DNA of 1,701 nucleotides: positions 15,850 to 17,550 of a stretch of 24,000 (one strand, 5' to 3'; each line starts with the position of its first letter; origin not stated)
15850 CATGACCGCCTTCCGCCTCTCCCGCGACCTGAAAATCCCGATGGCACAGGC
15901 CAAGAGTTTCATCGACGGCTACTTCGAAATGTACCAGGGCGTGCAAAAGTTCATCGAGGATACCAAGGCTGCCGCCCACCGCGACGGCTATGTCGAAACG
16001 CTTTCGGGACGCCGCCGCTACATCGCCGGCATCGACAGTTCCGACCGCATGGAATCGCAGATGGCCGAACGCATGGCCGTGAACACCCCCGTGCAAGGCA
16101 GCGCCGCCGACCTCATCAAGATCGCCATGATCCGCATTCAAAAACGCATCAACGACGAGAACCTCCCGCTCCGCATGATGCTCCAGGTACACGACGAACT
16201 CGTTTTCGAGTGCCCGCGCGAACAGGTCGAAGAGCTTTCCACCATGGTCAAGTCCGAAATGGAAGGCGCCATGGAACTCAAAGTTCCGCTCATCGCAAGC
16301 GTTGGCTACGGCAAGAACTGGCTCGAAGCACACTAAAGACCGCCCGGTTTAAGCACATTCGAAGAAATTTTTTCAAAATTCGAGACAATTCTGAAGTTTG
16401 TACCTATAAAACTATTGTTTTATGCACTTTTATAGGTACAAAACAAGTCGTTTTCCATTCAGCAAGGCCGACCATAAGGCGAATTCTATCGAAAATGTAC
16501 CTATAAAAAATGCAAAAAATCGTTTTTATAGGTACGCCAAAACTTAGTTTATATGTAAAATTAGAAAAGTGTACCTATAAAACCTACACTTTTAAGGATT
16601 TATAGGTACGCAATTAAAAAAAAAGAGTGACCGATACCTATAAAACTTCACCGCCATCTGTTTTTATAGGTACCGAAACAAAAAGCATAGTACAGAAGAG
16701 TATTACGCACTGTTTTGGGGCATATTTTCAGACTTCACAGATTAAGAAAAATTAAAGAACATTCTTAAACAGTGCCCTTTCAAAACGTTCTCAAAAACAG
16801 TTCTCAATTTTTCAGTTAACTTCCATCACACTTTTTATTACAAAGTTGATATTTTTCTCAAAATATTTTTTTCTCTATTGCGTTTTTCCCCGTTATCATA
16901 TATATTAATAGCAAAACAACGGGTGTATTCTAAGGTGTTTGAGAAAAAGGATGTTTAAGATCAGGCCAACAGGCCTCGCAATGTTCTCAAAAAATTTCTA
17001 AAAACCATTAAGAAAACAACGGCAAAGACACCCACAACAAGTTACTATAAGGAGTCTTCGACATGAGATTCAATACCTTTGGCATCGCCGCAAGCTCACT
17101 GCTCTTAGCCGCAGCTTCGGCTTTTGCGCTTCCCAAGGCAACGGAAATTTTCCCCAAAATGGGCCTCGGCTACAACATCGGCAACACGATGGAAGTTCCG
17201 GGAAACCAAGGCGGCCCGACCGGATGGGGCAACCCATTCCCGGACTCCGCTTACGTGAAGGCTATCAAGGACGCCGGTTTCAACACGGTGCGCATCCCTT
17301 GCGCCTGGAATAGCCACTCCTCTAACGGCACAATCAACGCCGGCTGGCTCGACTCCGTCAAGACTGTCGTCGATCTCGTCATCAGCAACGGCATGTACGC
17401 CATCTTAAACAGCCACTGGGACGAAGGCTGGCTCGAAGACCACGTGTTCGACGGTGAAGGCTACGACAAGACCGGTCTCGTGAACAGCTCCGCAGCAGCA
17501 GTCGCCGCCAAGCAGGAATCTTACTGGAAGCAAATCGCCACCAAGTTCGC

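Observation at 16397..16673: Four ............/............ hairpin units with unrelated loops between polA and the cellulase gene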

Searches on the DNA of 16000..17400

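Call 5: search_rna_families(source=window, start=16000, end=17400, threshold=evalue, max_evalue=10)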
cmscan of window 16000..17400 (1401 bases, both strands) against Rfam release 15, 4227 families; matches with E-value up to 10: 9.
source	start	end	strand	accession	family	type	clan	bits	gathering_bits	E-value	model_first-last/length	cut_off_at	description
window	16399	16536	+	RF04205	MIR2606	Gene; miRNA;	-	25.2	139.7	0.49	1-165/165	no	MIR2606 microRNA precursor family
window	16751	16797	-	RF04347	Plastid-ccsA-ndhD-2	Cis-reg;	-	20.4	51.5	0.56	1-53/53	no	Plastid-ccsA-ndhD-2 3UTR RNA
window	16431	16578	+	RF01441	S_pombe_snR46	Gene; snRNA; snoRNA; HACA-box;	CL00021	17.5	60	5.6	1-168/168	no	small nulceolar RNA snR46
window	16618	16673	-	RF01489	sbrA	Gene; sRNA;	-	16.4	45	3.3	1-71/71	no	Listeria sRNA sbrA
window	16747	16797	+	RF04346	Plastid-ccsA-ndhD-1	Cis-reg;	CL00154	16.2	48.5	5.8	1-57/57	no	Plastid-ccsA-ndhD-1 3UTR RNA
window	17345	17387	-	RF01298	snoU25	Gene; snRNA; snoRNA; CD-box;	-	16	50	5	1-69/69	no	Small nucleolar RNA U25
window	16392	16448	-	RF04026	mir-8499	Gene; miRNA;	-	15.9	100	8.6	1-77/77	no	mir-8499 microRNA precursor family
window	16828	16994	-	RF02792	sRNA162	Gene; antisense;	-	15.8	78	7.4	1-190/190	no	Archaeal Small RNA 162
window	17210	17221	-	RF03057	nhaA-I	Cis-reg; riboswitch;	-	13.8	37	8.3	40-51/55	no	nhaA-I RNA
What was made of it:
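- On Any Rfam RNA family: The best hit scores 25.2 bits against a 139.7-bit threshold, and all E-values are >=0.49 (call 5).
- Tried and rejected: Rfam E-value scan of 16000-17400: only noise (call 5).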
